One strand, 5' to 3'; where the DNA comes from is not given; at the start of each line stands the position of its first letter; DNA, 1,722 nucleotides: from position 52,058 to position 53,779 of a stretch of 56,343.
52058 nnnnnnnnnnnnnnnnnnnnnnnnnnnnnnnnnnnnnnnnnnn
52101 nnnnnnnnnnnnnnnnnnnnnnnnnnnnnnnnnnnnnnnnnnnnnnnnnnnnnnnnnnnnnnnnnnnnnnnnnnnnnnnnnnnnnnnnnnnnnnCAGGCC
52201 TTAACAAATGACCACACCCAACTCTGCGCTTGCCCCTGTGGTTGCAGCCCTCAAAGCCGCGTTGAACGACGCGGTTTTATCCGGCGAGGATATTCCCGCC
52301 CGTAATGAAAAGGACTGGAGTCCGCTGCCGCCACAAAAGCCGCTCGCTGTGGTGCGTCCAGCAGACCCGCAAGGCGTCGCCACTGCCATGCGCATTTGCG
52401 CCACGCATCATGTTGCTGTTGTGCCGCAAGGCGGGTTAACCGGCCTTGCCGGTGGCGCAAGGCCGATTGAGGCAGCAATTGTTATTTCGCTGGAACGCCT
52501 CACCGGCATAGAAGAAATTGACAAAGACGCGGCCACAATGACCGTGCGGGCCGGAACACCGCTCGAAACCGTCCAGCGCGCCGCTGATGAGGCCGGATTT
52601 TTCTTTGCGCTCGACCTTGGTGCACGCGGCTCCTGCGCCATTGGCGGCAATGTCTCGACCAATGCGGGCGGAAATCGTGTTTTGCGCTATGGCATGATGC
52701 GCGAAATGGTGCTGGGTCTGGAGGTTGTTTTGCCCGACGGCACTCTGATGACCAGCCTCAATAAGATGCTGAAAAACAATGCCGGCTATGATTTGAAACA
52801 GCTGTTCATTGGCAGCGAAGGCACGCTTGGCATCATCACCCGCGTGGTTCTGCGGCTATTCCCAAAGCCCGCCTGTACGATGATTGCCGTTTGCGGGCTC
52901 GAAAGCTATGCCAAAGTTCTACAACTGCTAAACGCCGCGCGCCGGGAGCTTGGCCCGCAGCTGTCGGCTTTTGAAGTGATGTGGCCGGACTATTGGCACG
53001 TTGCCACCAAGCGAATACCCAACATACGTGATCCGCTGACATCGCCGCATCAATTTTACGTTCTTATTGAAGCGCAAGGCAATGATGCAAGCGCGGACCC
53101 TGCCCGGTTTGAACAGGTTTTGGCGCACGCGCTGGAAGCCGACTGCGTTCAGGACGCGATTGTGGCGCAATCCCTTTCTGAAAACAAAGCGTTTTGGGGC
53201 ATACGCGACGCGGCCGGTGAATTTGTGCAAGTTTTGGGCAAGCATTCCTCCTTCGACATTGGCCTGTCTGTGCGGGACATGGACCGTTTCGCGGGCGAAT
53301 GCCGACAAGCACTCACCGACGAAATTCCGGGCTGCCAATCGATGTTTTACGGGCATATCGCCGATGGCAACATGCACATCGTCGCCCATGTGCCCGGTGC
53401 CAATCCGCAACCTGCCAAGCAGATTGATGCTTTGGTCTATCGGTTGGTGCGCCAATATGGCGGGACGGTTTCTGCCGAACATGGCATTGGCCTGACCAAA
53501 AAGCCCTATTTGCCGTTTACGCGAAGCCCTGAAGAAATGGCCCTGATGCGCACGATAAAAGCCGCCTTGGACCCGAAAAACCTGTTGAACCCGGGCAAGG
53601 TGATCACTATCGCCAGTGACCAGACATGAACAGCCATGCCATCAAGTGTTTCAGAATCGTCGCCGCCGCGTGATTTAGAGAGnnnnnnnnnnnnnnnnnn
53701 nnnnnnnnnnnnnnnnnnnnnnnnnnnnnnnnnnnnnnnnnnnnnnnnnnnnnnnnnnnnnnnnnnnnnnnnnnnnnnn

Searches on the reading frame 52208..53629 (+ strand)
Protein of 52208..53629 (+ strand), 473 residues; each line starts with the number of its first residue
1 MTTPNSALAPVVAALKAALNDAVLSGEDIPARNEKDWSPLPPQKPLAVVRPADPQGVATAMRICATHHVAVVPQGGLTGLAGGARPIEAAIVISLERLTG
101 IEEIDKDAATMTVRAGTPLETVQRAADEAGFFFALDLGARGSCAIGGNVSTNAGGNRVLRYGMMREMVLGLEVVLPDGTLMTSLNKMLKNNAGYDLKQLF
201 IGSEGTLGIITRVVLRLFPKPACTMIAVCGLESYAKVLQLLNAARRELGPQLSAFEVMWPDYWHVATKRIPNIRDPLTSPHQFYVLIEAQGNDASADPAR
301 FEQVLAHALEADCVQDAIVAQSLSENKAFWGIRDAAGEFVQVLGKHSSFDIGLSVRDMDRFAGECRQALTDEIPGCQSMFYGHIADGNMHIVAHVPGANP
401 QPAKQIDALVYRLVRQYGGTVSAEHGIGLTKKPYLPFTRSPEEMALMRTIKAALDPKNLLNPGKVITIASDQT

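Call 74: search_protein_families(library=pfam, proteins=[window:52208-53629:+], max_evalue=0.00001)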
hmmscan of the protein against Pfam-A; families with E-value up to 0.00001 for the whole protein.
window:52208-53629:+ (473 aa): 2 families
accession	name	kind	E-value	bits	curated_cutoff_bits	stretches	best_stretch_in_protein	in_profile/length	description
PF02913.24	FAD-oxidase_C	-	6.3e-49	167.4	21.2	1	221-465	2-248/248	FAD linked oxidases, C-terminal domain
PF01565.28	FAD_binding_4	-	1e-37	129.3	26.4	1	45-182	1-137/139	FAD binding domain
